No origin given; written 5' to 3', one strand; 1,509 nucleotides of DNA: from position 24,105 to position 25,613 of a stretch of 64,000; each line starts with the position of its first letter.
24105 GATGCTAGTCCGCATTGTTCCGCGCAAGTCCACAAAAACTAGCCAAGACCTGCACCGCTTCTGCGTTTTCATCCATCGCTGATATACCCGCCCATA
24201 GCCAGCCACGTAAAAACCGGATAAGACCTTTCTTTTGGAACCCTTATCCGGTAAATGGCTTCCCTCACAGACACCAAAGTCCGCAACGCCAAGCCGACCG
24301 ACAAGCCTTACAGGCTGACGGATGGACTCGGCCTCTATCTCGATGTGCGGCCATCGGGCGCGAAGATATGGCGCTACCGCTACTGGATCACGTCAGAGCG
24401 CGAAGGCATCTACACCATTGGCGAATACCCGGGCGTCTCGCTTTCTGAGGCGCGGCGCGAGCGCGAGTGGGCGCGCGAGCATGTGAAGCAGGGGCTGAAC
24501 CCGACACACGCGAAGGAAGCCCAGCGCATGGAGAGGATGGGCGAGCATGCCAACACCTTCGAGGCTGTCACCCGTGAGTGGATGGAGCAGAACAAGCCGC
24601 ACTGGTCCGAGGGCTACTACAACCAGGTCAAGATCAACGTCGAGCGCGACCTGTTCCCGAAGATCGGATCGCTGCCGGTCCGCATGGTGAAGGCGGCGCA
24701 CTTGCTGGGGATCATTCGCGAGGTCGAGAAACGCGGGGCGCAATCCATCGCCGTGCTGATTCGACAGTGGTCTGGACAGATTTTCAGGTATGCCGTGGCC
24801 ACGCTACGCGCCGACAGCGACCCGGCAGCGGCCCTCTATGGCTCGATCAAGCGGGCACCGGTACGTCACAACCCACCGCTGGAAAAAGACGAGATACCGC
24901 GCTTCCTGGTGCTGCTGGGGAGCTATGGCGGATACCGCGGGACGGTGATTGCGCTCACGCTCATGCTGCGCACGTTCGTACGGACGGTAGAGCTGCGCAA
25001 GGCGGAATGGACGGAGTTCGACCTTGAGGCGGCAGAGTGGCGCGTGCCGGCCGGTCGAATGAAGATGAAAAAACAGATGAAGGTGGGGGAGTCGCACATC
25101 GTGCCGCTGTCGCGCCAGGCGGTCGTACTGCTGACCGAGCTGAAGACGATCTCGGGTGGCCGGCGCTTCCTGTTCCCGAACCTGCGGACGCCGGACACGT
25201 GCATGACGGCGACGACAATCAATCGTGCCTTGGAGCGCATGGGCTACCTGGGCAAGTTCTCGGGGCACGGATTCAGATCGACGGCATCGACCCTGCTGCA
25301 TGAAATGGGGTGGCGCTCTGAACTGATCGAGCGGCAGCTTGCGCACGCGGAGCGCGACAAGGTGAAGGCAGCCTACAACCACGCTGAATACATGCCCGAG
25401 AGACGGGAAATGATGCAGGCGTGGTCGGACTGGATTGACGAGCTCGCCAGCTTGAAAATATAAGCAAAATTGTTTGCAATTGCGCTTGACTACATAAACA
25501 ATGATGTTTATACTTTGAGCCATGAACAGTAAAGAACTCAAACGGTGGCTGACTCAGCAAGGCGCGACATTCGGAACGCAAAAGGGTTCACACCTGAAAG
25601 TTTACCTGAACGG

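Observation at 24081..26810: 2.7-kb integrase/HicAB/AlpA mini-island inserted in the first codons of trpG and rebuilding the gene start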

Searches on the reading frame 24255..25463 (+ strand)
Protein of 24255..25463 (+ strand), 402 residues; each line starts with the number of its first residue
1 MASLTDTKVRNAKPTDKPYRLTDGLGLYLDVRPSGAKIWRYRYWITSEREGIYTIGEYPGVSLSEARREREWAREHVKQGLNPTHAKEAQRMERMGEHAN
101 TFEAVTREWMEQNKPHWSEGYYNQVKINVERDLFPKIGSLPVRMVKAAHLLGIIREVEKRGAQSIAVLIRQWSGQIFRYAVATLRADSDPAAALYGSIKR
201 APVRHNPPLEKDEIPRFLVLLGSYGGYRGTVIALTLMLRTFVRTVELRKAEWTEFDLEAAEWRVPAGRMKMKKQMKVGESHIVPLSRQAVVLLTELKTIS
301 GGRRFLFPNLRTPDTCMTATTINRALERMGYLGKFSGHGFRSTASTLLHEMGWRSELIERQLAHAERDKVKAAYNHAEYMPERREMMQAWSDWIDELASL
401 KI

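Call 4: search_protein_families(library=pfam, proteins=[window:24255-25463:+], max_evalue=0.01)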
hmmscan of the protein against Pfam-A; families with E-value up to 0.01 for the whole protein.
window:24255-25463:+ (402 aa): 4 families
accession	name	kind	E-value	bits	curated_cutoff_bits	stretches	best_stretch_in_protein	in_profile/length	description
PF22022.2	Phage_int_M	-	1.2e-28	99.6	27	1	102-196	1-95/96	Phage integrase central domain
PF13356.12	Arm-DNA-bind_3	-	4.1e-23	81.8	27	1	4-90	1-83/83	Arm DNA-binding domain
PF00589.27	Phage_integrase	-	2.2e-19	70.3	27.1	1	231-378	25-169/172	Phage integrase family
PF14659.12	Phage_int_SAM_3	-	0.00034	21.2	22.6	1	101-150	1-50/58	Phage integrase, N-terminal SAM-like domain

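Call 7: find_homologous_proteins(query=window:24255-25463:+, max_evalue=1e-30)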
Query window:24255-25463:+ (402 aa): 7971 proteins with E <= 1e-30 among 8000 candidates; the best 120 are listed.
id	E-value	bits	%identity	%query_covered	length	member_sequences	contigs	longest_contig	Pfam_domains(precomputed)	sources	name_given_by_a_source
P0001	2.7e-270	914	100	100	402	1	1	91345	PF22022.3,PF13356.13,PF00589.28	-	-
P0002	1.5e-259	879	96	99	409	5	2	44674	PF22022.3,PF13356.13,PF00589.28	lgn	-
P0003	2.8e-236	802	87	99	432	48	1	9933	PF22022.3,PF13356.13,PF00589.28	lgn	-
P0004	2.3e-229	779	84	99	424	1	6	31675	PF22022.3,PF13356.13,PF00589.28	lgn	-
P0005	2.1e-228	776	84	99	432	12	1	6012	PF22022.3,PF13356.13,PF00589.28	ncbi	-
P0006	8.1e-228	774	85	99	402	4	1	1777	PF22022.3,PF13356.13,PF00589.28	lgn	-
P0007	1.6e-226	770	84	99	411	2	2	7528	PF22022.3,PF13356.13,PF00589.28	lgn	-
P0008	5.1e-226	768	84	99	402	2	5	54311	PF22022.3,PF13356.13,PF00589.28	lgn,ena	-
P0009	7.5e-226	768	84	99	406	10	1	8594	PF22022.3,PF13356.13,PF00589.28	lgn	-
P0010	3.4e-225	765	84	99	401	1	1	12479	PF22022.3,PF13356.13,PF00589.28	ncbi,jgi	-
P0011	4.8e-225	765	83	99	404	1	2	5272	PF22022.3,PF13356.13,PF00589.28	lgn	-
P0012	6.1e-225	765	83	99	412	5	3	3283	PF22022.3,PF13356.13,PF00589.28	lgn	-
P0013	5.0e-224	762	82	99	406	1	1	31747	PF22022.3,PF13356.13,PF00589.28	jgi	jgi:integrase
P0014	4.6e-223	758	83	99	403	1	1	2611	PF22022.3,PF13356.13,PF00589.28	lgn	-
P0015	5.9e-223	758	81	98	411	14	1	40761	PF22022.3,PF13356.13,PF00589.28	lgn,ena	-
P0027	1.4e-216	737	80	99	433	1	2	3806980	PF22022.3,PF13356.13,PF00589.28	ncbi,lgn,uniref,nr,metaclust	ncbi:Integrase [Azospira oryzae PS]|uniref:Integrase n=1 Tax=Azospira oryzae (strain ATCC BAA-33 / D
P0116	3.9e-153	528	60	98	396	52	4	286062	PF14659.13,PF22022.3,PF13356.13,PF00589.28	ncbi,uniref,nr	ncbi:tyrosine-type recombinase/integrase [Pectobacterium versatile]|uniref:tyrosine-type recombinase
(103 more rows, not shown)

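Call 9: find_encoding_contigs(protein=P0027, flank=10000, max_places=3)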
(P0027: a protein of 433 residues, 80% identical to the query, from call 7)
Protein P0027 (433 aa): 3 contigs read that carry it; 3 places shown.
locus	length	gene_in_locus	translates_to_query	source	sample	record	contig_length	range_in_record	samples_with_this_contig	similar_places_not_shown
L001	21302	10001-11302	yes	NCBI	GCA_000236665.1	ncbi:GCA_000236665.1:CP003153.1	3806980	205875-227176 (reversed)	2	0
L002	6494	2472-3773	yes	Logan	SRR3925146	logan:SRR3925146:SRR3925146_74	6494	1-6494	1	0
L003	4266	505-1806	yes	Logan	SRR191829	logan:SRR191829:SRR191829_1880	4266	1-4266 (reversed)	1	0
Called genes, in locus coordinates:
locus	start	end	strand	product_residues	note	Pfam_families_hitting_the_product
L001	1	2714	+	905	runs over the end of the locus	PF07517:SecA_DEAD, PF00270:DEAD (faint), PF01043:SecA_PP_bind, PF21090:P-loop_SecA, PF07516:SecA_SW, PF02810:SEC-C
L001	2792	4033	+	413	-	PF01960:ArgJ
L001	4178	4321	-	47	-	-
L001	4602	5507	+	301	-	PF00126:HTH_1, PF03466:LysR_substrate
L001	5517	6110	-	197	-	PF13489:Methyltransf_23 (weak), PF01209:Ubie_methyltran (weak), PF08241:Methyltransf_11, PF08242:Methyltransf_12, PF13649:Methyltransf_25, PF13847:Methyltransf_31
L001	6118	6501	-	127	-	PF04379:DUF525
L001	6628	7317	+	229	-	PF00834:Ribul_P_3_epim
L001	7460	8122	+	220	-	PF00702:Hydrolase, PF12710:HAD, PF13419:HAD_2, PF13242:Hydrolase_like (weak)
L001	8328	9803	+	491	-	PF04715:, PF00425:Chorismate_bind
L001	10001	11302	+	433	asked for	PF13356:Arm-DNA-bind_3, PF22022:Phage_int_M, PF00589:Phage_integrase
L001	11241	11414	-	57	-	-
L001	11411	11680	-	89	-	-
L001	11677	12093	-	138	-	-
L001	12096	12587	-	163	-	PF05257:CHAP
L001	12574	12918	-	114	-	-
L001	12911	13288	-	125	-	-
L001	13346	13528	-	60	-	-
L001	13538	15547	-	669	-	PF21722:Gly_rich_2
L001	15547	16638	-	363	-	PF21722:Gly_rich_2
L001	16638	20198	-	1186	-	PF13550:Phage-tail_3, PF23666:Rcc01698_C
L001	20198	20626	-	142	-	-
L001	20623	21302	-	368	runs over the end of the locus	PF09931:Phage_phiJL001_Gp84_N, PF09356:Phage_BR0599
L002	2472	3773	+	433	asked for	PF13356:Arm-DNA-bind_3, PF22022:Phage_int_M, PF00589:Phage_integrase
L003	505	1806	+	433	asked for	PF13356:Arm-DNA-bind_3, PF22022:Phage_int_M, PF00589:Phage_integrase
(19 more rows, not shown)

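Call 10: find_encoding_contigs(protein=P0002, flank=10000, max_places=3)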
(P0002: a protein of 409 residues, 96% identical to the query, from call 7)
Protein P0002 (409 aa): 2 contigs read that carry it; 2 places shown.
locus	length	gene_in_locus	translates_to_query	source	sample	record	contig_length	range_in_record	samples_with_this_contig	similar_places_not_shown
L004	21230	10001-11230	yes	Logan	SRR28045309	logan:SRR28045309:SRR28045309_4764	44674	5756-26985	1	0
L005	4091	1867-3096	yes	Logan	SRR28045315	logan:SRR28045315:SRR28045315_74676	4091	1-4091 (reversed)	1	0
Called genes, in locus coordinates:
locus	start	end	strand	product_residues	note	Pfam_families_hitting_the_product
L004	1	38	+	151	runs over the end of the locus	-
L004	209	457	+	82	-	-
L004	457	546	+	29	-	-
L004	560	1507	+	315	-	PF09588:YqaJ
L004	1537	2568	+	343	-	PF03837:RecT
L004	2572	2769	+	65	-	-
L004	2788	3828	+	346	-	PF04957:RMF (weak)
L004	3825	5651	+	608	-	PF13476:AAA_23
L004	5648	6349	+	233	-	-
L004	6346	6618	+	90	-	-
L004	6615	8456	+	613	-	PF00145:DNA_methylase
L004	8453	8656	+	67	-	-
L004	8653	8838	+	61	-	-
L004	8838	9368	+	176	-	PF00436:SSB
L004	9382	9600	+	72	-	PF05930:Phage_AlpA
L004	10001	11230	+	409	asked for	PF13356:Arm-DNA-bind_3, PF22022:Phage_int_M, PF00589:Phage_integrase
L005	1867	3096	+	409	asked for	PF13356:Arm-DNA-bind_3, PF22022:Phage_int_M, PF00589:Phage_integrase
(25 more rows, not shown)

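Call 14: find_related_loci(query=window:24255-25463:+, collection=genome_contigs, flank=10000)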
Query window:24255-25463:+ (402 aa) in genome_contigs; peptide patterns used: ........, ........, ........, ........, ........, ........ (x = any residue, [..] = any of these).
93 stretches matched a pattern; 27 encode a relative of the query (tblastn E <= 1e-3); 27 distinct loci.
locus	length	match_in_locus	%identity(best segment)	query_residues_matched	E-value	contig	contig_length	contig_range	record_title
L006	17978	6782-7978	79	1-399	0e+0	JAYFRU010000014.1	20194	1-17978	MAG: Burkholderia sp. isolate Ecno_3 gnl_UoN_Ecno_3_14, whole genome shotgun sequence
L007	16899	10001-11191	66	1-397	0e+0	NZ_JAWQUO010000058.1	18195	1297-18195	Iodobacter sp. CM08 contig58, whole genome shotgun sequence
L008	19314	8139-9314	62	1-397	4e-158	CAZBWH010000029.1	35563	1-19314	MAG TPA_asm: uncultured Burkholderiales bacterium isolate binchicken_co326_8 genome assembly, contig: NODE_511_length_35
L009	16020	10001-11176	49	4-401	2e-121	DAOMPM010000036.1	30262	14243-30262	MAG TPA_asm: Luteimonas sp. isolate AMR_MDS_5860 NODE_680_length_30262_cov_37.873572, whole genome shotgun sequence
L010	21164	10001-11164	49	4-398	4e-119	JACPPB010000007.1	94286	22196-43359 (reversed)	MAG: Gammaproteobacteria bacterium isolate NC_groundwater_616_Pr5_B-0.1um_64_11 alan_book_18_scaffold_163198, whole geno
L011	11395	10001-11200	47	2-399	1e-112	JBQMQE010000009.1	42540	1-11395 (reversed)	MAG: Burkholderiales bacterium isolate SAF384-004 bin5.fa-9, whole genome shotgun sequence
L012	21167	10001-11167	46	4-397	1e-111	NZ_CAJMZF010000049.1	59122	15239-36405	Paraburkholderia sp. J63 49, whole genome shotgun sequence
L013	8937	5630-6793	47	4-397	3e-110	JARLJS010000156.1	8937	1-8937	MAG: Nevskia sp. isolate MAG_CA22 MetaCoAG_Bin_22_Anoxic_k141_1290670, whole genome shotgun sequence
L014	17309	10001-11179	46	4-401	6e-105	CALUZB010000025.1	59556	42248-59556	MAG: uncultured Desulfovibrionaceae bacterium isolate E02__bin133 genome assembly, contig: E02__k127_4328833, whole geno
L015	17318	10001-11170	45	3-397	2e-102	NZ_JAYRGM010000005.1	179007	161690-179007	MAG: Desulfovibrio sp. isolate SZ_szas22bin.16 NODE_67_length_179007_cov_3.95708, whole genome shotgun sequence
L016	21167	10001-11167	43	4-397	1e-99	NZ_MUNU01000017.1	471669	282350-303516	Rhodanobacter sp. B05 NODE_2_length_471669_cov_16.9133_ID_3, whole genome shotgun sequence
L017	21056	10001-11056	44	4-397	1e-97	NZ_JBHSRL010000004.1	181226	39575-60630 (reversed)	Paraburkholderia silvatlantica strain CCUG 54297 GCM70027151_4, whole genome shotgun sequence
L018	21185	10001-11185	41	4-397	4e-85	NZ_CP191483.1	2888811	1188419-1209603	Dyella sp. 20L07 chromosome 1, complete sequence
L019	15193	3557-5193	40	4-399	2e-83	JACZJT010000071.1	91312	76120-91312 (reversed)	MAG: Burkholderiales bacterium isolate MAG26 betaproteobacteria_1_contig_1507631, whole genome shotgun sequence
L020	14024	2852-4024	37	3-397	1e-78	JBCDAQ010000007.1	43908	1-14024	MAG: Pseudomonadota bacterium isolate P01_F01_bin.62 k141_1491043_length_43908_cov_23.0000, whole genome shotgun sequenc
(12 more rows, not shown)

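Call 35: search_dna_similar(query=window:24255-25463:+, collection=phages, mode=protein, max_rows=30)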
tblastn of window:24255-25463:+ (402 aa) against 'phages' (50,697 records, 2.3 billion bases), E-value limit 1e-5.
Records with a match: 608; places in all: 621; records where one place covers at least 80% of the query: 513.
Best place of each record, by identity: <60% 608.
By first word of the organism name: Stx2a-converting 87; Vibrio 79; Escherichia 70; Pseudomonas 44; Acinetobacter 37; Klebsiella 34; Salmonella 31; Enterobacteria 24; Rhodobacter 23; Moraxella 17; and 41 more.
By host as written in the record: - 198; Escherichia coli 34; Rhodobacter capsulatus YW1 23; Pseudomonas aeruginosa 20; Klebsiella pneumoniae 18; Moraxella catarrhalis 17; Acinetobacter baumannii 16; Vibrio anguillarum strain BA35 10; and 178 more.
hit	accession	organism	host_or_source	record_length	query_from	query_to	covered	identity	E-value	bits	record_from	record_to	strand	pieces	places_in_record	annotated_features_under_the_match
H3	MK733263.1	Yersinia phage YeP5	Yersinia enterocolitica JL2002-6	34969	4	397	98%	55.2%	3e-126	407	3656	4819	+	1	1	integrase | hypothetical protein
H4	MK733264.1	Yersinia phage YeP6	Yersinia enterocolitica JL2004-21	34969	4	397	98%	55.2%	3e-126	407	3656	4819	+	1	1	integrase | hypothetical protein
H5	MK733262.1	Yersinia phage YeP4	Yersinia enterocolitica LN1996-YE105.5R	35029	4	397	98%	55.2%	3e-126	407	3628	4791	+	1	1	integrase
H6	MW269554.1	Achromobacter phage vB_AchrS_AchV4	-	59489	4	401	99%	43.3%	1e-89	301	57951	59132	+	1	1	DNA-binding domain-containing integrase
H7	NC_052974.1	Achromobacter phage vB_AchrS_AchV4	-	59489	4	401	99%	43.3%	1e-89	301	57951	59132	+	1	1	DNA-binding domain-containing integrase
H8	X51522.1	Enterobacteria phage P4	-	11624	4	395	98%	42.9%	4e-87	294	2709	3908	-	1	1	unnamed protein product; int gene product (AA 1-440) | attP arm sequence repeat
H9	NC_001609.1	Enterobacteria phage P4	Escherichia coli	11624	4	395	98%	42.9%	4e-87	294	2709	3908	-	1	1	integrase arm-type DNA-binding domain-containing protein | attP arm sequence repeat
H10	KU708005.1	Pseudomonas phage phiAH14b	Pseudomonas sp. ANT_H14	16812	4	399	99%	42.4%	2e-86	292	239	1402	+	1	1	integrase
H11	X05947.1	Enterobacteria phage P4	-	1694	4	395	98%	42.8%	2e-91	291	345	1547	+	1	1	integrase (P4 int) (AA 1-440) | promoter | minus_10_signal | minus_35_signal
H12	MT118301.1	Pseudomonas phage Epa33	Pseudomonas sp.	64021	4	397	98%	40.9%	4e-76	262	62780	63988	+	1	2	hypothetical protein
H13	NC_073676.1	Pseudomonas phage Epa33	Pseudomonas sp.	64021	4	397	98%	40.9%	4e-76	262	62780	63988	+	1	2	hypothetical protein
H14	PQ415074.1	Pseudomonas phage Baskent_P6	Pseudomonas aeruginosa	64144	4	397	98%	40.9%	4e-76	262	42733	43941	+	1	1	integrase arm-type DNA-binding domain-containing protein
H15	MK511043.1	Pseudomonas phage vB_Pae_BR228a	Pseudomonas aeruginosa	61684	4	397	98%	40.9%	7e-76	261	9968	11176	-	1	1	site-specific recombinase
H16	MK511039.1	Pseudomonas phage vB_Pae_CF24a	Pseudomonas aeruginosa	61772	4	397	98%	40.9%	7e-76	261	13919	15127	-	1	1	site-specific recombinase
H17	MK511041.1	Pseudomonas phage vB_Pae_CF69a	Pseudomonas aeruginosa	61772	4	397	98%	40.9%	7e-76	261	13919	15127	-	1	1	site-specific recombinase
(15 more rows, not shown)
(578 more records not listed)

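Call 36: get_annotated_region(hit=H3, flank=1500)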
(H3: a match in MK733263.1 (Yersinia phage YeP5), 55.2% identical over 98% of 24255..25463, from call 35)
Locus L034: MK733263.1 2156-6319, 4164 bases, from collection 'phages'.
description: Yersinia phage YeP5, complete genome.
organism: Yersinia phage YeP5 (NCBI taxid 2562813)
taxonomy: Viruses; Duplodnaviria; Heunggongvirae; Uroviricota; Caudoviricetes
host: Yersinia enterocolitica JL2002-6; source: -; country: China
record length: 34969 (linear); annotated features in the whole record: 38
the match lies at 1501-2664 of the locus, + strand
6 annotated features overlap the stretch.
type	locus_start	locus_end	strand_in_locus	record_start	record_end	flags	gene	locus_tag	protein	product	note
CDS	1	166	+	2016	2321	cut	-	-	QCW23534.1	hypothetical protein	FIG027828: putative bacteriophage protein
CDS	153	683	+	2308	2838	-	-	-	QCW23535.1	lysin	lysin, 1,4-beta-N-acetylmuramidase or lysozyme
CDS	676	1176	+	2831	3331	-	-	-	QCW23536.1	endopeptidase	Phage outer membrane lytic protein Rz; Endopeptidase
CDS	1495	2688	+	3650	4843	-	-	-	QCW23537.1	integrase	-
CDS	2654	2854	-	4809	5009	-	-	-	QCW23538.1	hypothetical protein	-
CDS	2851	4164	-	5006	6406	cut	-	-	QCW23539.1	DNA helicase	-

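Call 38: find_encoding_contigs(protein=P0116, flank=6000, max_places=2)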
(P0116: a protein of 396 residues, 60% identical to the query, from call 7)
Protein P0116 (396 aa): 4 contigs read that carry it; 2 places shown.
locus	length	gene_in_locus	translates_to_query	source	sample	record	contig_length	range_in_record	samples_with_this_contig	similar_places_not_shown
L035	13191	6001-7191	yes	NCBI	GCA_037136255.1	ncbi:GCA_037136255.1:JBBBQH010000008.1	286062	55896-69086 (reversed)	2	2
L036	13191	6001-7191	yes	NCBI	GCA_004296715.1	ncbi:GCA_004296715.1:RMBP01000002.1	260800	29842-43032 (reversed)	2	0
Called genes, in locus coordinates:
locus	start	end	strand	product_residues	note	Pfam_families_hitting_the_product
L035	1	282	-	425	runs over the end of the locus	-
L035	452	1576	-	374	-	PF00544:Pectate_lyase_4, PF13229:Beta_helix (weak)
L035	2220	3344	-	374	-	PF00544:Pectate_lyase_4, PF13229:Beta_helix (faint)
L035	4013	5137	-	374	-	PF00544:Pectate_lyase_4, PF13229:Beta_helix (faint)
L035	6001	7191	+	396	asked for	PF13356:Arm-DNA-bind_3, PF14659:Phage_int_SAM_3 (weak), PF22022:Phage_int_M, PF00589:Phage_integrase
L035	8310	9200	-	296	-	-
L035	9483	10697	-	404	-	-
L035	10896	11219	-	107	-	PF15731:MqsA_antitoxin (weak), PF01381:HTH_3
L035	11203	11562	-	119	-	PF06296:RelE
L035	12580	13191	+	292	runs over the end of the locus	PF12834:Phage_int_SAM_2, PF12835:Integrase_1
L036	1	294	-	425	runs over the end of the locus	-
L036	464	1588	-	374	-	PF00544:Pectate_lyase_4, PF13229:Beta_helix (weak)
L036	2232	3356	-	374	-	PF00544:Pectate_lyase_4, PF13229:Beta_helix (faint)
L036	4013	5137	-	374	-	PF00544:Pectate_lyase_4, PF13229:Beta_helix (faint)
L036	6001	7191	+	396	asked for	PF13356:Arm-DNA-bind_3, PF14659:Phage_int_SAM_3 (weak), PF22022:Phage_int_M, PF00589:Phage_integrase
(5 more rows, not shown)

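Call 39: find_related_loci(query=window:24255-25463:+, collection=viral_contigs, flank=10000)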
Query window:24255-25463:+ (402 aa) in viral_contigs; peptide patterns used: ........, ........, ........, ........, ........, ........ (x = any residue, [..] = any of these).
24 stretches matched a pattern; 9 encode a relative of the query (tblastn E <= 1e-3); 9 distinct loci.
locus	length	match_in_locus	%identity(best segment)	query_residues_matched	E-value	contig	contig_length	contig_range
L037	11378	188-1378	84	1-397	0e+0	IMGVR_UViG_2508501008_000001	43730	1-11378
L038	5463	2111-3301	79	1-397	0e+0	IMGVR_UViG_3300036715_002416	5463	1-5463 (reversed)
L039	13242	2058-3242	79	4-398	0e+0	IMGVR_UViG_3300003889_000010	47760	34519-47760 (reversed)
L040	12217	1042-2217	62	1-397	2e-160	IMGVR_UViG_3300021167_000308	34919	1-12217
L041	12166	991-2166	62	1-397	2e-160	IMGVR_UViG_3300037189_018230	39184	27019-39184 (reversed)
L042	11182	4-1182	48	3-399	3e-120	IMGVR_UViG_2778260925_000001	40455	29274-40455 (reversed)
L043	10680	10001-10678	74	1-226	1e-116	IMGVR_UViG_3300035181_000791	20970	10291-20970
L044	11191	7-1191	44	4-400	8e-107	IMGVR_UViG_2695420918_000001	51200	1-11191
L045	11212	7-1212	39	4-397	2e-82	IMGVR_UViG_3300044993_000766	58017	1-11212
